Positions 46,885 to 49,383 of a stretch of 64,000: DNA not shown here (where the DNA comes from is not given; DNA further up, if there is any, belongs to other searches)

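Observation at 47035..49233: KdpD without a kinase: a sensor with no phospho-acceptor His, no ATPase domain and no KdpE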

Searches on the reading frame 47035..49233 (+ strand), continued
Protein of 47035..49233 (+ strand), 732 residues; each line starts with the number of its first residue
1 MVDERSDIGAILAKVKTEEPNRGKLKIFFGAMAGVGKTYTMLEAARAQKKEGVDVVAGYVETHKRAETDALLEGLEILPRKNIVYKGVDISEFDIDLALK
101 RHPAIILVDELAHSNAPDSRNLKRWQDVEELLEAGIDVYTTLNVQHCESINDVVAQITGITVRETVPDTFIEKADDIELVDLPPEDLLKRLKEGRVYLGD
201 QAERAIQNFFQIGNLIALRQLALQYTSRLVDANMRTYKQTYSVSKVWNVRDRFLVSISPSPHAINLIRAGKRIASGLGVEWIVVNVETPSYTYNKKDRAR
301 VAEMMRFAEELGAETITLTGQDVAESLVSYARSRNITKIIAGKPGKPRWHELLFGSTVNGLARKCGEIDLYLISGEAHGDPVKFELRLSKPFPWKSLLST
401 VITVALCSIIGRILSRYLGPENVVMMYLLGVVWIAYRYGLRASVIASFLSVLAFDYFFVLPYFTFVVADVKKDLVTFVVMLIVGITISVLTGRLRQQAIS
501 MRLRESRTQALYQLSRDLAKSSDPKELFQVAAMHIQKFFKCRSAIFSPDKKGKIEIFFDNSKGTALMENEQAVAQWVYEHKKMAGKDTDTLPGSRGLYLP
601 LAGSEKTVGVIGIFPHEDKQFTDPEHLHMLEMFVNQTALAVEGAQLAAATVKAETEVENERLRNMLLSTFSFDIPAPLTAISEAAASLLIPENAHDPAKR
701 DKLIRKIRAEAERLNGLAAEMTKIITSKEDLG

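Call 42: search_protein_families(library=pfam, proteins=[L010:2221-3435:+, L010:3507-4388:+], max_evalue=10)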
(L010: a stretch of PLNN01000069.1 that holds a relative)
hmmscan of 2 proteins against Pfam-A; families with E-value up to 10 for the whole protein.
L010:2221-3435:+ (405 aa): 10 families
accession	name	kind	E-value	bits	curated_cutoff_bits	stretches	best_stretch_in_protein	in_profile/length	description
PF02518.31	HATPase_c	-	1.5e-27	96.7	26.4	1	285-393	2-109/111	Histidine kinase-, DNA gyrase B-, and HSP90-like ATPase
PF00512.31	HisKA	-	4.6e-16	59.1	26.9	1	171-238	2-66/66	His Kinase A (phospho-acceptor) domain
PF08447.18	PAS_3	-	9e-13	48.8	25.6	1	62-145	6-89/89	PAS fold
PF13426.13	PAS_9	-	5.1e-06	27.2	27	1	62-150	18-103/103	PAS domain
PF13589.12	HATPase_c_3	-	0.0016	18.9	25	1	291-361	5-77/137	Histidine kinase-, DNA gyrase B-, and HSP90-like ATPase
PF14501.12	HATPase_c_5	-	0.0057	17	22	1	289-378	6-89/102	GHKL domain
PF00989.32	PAS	-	0.0086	16.5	22.6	1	67-148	33-113/113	PAS fold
PF08448.16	PAS_4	-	0.029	15.1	23.1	1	69-153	29-110/110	PAS fold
PF18055.7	RPN6_N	-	0.044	14.6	26.5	1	245-301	50-106/117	26S proteasome regulatory subunit RPN6 N-terminal domain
PF13581.12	HATPase_c_2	-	0.063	13.7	27.4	1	293-367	40-108/127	Histidine kinase-like ATPase domain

L010:3507-4388:+ (294 aa): 1 family
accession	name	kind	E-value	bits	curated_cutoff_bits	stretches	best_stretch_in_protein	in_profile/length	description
PF09924.15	LPG_synthase_C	-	2.6e-47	161.8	27.5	1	31-290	8-297/298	Phosphatidylglycerol lysyltransferase, C-terminal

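Call 53: predict_structure(alignment_id=A1)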
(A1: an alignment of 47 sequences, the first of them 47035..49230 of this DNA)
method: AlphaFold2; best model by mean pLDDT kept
length: 732 residues; sequences in the alignment: 47
mean_pLDDT: 69.3   pTM: 0.37
mean pLDDT of the five models: 69.3, 66.9, 64.1, 63.8, 61.5
residues with pLDDT >= 90: 44; 70-90: 403; 50-70: 137; < 50: 148
segments of 3 or more residues with pLDDT < 50: 1-6, 8-10, 12-19, 31-33, 147-169, 181-250, 375-390, 457-468, 729-732
pLDDT, mean of each block of 10 residues (from residue 1): 43 48 75 62 84 85 69 82 67 83 87 68 76 88 55 41 39 61 40 34 34 35 35 36 34 79 78 69 83 73 84 84 84 80 62 61 74 49 36 72 81 72 77 79 79 55 45 68 75 66 69 79 86 89 89 84 83 91 84 87 85 82 77 86 77 63 54 72 86 83 89 81 60 42
secondary structure, 60 per line:
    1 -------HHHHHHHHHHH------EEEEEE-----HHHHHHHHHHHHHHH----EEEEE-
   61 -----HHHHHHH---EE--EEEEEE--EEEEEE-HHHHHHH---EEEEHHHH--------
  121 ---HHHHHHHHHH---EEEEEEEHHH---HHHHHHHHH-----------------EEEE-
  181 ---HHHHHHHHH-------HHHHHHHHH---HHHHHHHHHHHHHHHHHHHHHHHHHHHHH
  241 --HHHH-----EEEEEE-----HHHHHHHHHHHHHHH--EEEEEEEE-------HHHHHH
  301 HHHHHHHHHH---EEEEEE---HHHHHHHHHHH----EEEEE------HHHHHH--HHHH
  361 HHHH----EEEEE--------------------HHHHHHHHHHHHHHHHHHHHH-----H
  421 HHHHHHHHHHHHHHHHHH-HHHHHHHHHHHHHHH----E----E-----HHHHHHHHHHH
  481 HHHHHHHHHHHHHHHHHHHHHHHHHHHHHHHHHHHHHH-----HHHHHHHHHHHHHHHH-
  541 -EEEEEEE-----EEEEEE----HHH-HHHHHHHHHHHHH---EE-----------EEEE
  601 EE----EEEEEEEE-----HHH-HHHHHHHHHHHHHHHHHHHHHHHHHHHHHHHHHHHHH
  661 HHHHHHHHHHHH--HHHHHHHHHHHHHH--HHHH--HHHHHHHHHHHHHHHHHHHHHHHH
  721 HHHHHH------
elements in order (helices of 4 or more, strands of 3 or more residues): H8-18 E25-30 H36-50 E55-59 H66-72 E80-85 E88-93 H95-101 E105-108 H109-112 H124-133 E137-143 H150-158 E176-179 H184-192 H200-208 H212-240 H243-246 E252-257 H263-277 E280-287 H295-310 E314-319 H323-333 E338-342 H349-354 H357-364 E369-373 H394-414 H420-438 H440-454 H470-518 H524-539 E542-548 E554-559 H568-580 E597-602 E607-614 H624-672 H675-688 H691-694 H697-726
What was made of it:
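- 48229..48534 (+): Four-helix transmembrane block (DUF4118, residues 399-500). AlphaFold2 helices 394-414, 420-438, 440-454 and 470-518 (call 53).
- Checked: The AlphaFold2 model has helices 624-672, 675-688 and 697-726 (call 53).
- The AlphaFold2 model is only moderate (mean pLDDT 69, pTM 0.37; call 53).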

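Call 54: search_protein_families(library=pfam, proteins=[P0126, P0128, P0164, P0186, P0218, P0251, P0178, P0217, P0214, P0242], max_evalue=0.001)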
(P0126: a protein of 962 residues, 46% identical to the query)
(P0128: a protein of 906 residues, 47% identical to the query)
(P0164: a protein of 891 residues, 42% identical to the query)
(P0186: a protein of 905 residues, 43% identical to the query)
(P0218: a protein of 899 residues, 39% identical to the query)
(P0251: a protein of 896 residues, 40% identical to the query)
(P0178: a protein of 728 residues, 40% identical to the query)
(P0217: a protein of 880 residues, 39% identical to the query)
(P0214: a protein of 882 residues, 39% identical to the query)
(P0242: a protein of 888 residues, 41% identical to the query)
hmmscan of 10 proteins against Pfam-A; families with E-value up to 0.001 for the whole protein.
P0126 (962 aa): 6 families
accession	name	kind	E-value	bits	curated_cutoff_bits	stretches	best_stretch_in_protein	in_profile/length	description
PF02702.23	KdpD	-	8.3e-99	329.7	26.1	1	24-233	1-210/210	Osmosensitive K+ channel His kinase sensor domain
PF13493.11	DUF4118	-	9.2e-25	86.9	28.4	1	407-514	3-107/107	Domain of unknown function (DUF4118)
PF02518.31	HATPase_c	-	1.7e-22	80.4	26.4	1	787-907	4-110/111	Histidine kinase-, DNA gyrase B-, and HSP90-like ATPase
PF13492.12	GAF_3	-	1.7e-12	48.3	27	1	535-654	3-129/129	GAF domain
PF00582.32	Usp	-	1.8e-09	38.7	24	1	254-378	3-141/141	Universal stress protein family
PF00512.31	HisKA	-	4e-09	36.8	26.9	1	674-740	2-66/66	His Kinase A (phospho-acceptor) domain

P0128 (906 aa): 7 families
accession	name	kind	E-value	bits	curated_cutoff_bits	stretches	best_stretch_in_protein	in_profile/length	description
PF02702.23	KdpD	-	4.7e-97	323.9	26.1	1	24-232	2-210/210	Osmosensitive K+ channel His kinase sensor domain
PF13493.11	DUF4118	-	5e-28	97.5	28.4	1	401-506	2-107/107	Domain of unknown function (DUF4118)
PF02518.31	HATPase_c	-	2e-23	83.4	26.4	1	783-889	2-110/111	Histidine kinase-, DNA gyrase B-, and HSP90-like ATPase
PF13492.12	GAF_3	-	8.8e-09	36.3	27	1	562-642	44-129/129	GAF domain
PF00582.32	Usp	-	1.3e-07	32.7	24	1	253-367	3-133/141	Universal stress protein family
PF00512.31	HisKA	-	0.00012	22.5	26.9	1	663-729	3-64/66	His Kinase A (phospho-acceptor) domain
PF13185.12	GAF_2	-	0.00048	20.8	28.6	0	587-641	83-136/136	GAF domain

P0164 (891 aa): 5 families
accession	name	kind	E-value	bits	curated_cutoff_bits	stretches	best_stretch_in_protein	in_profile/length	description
PF02702.23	KdpD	-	5.1e-92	307.5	26.1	1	23-232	2-210/210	Osmosensitive K+ channel His kinase sensor domain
PF13493.11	DUF4118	-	1.6e-29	102.3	28.4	1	400-503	1-104/107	Domain of unknown function (DUF4118)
PF02518.31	HATPase_c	-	1.4e-13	51.6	26.4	1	782-888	2-108/111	Histidine kinase-, DNA gyrase B-, and HSP90-like ATPase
PF00582.32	Usp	-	2.3e-08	35.1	24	1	253-366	3-132/141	Universal stress protein family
PF13492.12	GAF_3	-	8.5e-08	33.1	27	1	527-649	3-128/129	GAF domain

P0186 (905 aa): 6 families
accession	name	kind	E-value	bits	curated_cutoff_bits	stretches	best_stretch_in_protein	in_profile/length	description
PF02702.23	KdpD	-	8.5e-94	313.3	26.1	1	28-236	2-210/210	Osmosensitive K+ channel His kinase sensor domain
PF13493.11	DUF4118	-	7.7e-25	87.2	28.4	1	412-517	1-106/107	Domain of unknown function (DUF4118)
PF02518.31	HATPase_c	-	5.3e-24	85.2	26.4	1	790-897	3-110/111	Histidine kinase-, DNA gyrase B-, and HSP90-like ATPase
PF13492.12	GAF_3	-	6.4e-12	46.4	27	1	546-658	10-129/129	GAF domain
PF00512.31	HisKA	-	1e-11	45.1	26.9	1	678-744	2-66/66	His Kinase A (phospho-acceptor) domain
PF13604.12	AAA_30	-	0.00089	19.5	27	0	25-118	13-98/191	AAA domain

P0218 (899 aa): 7 families
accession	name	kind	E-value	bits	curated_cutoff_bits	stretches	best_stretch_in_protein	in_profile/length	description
PF02702.23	KdpD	-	1.6e-100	335.3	26.1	1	24-232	2-210/210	Osmosensitive K+ channel His kinase sensor domain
PF02518.31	HATPase_c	-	2.1e-23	83.3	26.4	1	782-889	5-109/111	Histidine kinase-, DNA gyrase B-, and HSP90-like ATPase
PF13493.11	DUF4118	-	1.4e-16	60.7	28.4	1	405-508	2-106/107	Domain of unknown function (DUF4118)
PF00582.32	Usp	-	7.9e-14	52.8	24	1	252-368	2-133/141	Universal stress protein family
PF13492.12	GAF_3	-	1.8e-13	51.5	27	1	529-647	2-129/129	GAF domain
PF00512.31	HisKA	-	7.7e-07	29.5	26.9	1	667-734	2-66/66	His Kinase A (phospho-acceptor) domain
PF25199.1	nSTAND_NTPase5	-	0.00087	19.6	34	0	16-70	33-84/145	Novel STAND NTPase 5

P0251 (896 aa): 6 families
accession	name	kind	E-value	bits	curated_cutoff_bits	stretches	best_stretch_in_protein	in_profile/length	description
PF02702.23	KdpD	-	2.2e-99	331.6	26.1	1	25-234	1-210/210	Osmosensitive K+ channel His kinase sensor domain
PF13493.11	DUF4118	-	1.7e-26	92.5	28.4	1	407-513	1-107/107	Domain of unknown function (DUF4118)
PF02518.31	HATPase_c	-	8.8e-26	91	26.4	1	781-893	2-110/111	Histidine kinase-, DNA gyrase B-, and HSP90-like ATPase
PF13492.12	GAF_3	-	1.3e-12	48.7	27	1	533-651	2-129/129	GAF domain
PF00512.31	HisKA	-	2.7e-09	37.4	26.9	1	670-736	1-66/66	His Kinase A (phospho-acceptor) domain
PF00582.32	Usp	-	1e-07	33.1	24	1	255-371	3-134/141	Universal stress protein family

P0178 (728 aa): 5 families
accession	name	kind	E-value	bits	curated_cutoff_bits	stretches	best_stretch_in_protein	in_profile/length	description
PF02702.23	KdpD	-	4.9e-92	307.6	26.1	1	24-233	2-210/210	Osmosensitive K+ channel His kinase sensor domain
PF13493.11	DUF4118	-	4.5e-22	78.3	28.4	1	402-508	1-107/107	Domain of unknown function (DUF4118)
PF13492.12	GAF_3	-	4.5e-07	30.8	27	1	531-642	5-126/129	GAF domain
PF00582.32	Usp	-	0.00021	22.3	24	0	254-369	4-134/141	Universal stress protein family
PF00512.31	HisKA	-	0.00087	19.7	26.9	1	665-723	2-58/66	His Kinase A (phospho-acceptor) domain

P0217 (880 aa): 6 families
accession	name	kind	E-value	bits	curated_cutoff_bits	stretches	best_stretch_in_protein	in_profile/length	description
PF02702.23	KdpD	-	3.8e-91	304.6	26.1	1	25-234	2-210/210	Osmosensitive K+ channel His kinase sensor domain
PF13493.11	DUF4118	-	4.9e-20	71.7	28.4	1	405-506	1-102/107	Domain of unknown function (DUF4118)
PF02518.31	HATPase_c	-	4.8e-13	50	26.4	1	779-878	2-109/111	Histidine kinase-, DNA gyrase B-, and HSP90-like ATPase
PF00582.32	Usp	-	2.3e-10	41.6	24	1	257-380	3-140/141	Universal stress protein family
PF00512.31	HisKA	-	5.9e-07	29.9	26.9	1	670-734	2-66/66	His Kinase A (phospho-acceptor) domain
PF13492.12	GAF_3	-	7.4e-07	30.1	27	1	572-648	49-127/129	GAF domain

P0214 (882 aa): 8 families
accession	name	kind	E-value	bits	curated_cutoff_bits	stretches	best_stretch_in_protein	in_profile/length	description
PF02702.23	KdpD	-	4.1e-87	291.5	26.1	1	20-229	1-210/210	Osmosensitive K+ channel His kinase sensor domain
PF13493.11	DUF4118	-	1.4e-25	89.6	28.4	1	401-505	2-105/107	Domain of unknown function (DUF4118)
PF02518.31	HATPase_c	-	4.6e-20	72.5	26.4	1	774-881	2-109/111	Histidine kinase-, DNA gyrase B-, and HSP90-like ATPase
PF13492.12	GAF_3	-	2.1e-11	44.8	27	1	560-642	45-129/129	GAF domain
PF00512.31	HisKA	-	5.2e-10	39.7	26.9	1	664-729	4-66/66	His Kinase A (phospho-acceptor) domain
PF00582.32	Usp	-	6.2e-06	27.2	24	1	250-366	3-134/141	Universal stress protein family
PF13185.12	GAF_2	-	0.00029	21.5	28.6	0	586-641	82-136/136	GAF domain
PF01590.32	GAF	-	0.0003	21.8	22.4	0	575-640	57-133/133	GAF domain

P0242 (888 aa): 4 families
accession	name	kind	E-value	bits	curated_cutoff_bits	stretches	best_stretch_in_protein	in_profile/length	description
PF02702.23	KdpD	-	6.8e-96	320.1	26.1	1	24-233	1-210/210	Osmosensitive K+ channel His kinase sensor domain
PF13493.11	DUF4118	-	9.2e-23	80.5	28.4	1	403-507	1-105/107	Domain of unknown function (DUF4118)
PF13492.12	GAF_3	-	5e-09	37.1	27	1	529-647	2-129/129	GAF domain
PF00582.32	Usp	-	0.00026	22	24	0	254-368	3-133/141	Universal stress protein family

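Call 57: list_cluster_members(proteins=[P0001])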
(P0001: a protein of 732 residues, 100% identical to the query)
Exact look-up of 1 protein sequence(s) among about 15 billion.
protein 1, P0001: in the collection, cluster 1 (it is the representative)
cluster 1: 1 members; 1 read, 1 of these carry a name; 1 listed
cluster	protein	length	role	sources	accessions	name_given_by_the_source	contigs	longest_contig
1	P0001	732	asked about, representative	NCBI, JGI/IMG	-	two-component system sensor histidine kinase KdpD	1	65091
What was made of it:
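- Tried and rejected: Source organism. list_cluster_members gave no organism name for the window's protein (call 57).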

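Call 59: find_related_loci(query=window:47035-49230:+, collection=metagenome_contigs, flank=10000)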
Query window:47035-49230:+ (732 aa) in metagenome_contigs; peptide patterns used: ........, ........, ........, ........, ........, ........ (x = any residue, [..] = any of these).
600 stretches matched a pattern (row limit reached: there are more); 583 encode a relative of the query (tblastn E <= 1e-3); the best 80 are kept; 80 distinct loci.
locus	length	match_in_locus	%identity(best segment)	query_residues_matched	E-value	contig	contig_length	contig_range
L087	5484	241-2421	69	1-728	0e+0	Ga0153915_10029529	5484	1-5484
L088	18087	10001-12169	63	4-728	0e+0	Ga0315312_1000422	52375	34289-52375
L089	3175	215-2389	62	4-729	0e+0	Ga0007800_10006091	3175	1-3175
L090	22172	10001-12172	64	4-729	0e+0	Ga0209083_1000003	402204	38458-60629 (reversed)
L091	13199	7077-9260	61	2-729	0e+0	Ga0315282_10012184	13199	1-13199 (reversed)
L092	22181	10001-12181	60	1-727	0e+0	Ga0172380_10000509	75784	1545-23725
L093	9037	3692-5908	52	1-724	0e+0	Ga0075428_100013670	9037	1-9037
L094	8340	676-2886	50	1-724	0e+0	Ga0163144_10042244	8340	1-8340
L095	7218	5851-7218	71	1-456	0e+0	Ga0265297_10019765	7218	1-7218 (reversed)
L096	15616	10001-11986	51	1-658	0e+0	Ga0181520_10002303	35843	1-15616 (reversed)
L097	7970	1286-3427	48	3-715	0e+0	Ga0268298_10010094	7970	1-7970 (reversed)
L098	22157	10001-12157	48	1-717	0e+0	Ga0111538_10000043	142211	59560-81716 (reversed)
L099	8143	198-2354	49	11-724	0e+0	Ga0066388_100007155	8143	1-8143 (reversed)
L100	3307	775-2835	49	1-653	0e+0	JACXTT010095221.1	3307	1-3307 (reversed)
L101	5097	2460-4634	47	3-721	0e+0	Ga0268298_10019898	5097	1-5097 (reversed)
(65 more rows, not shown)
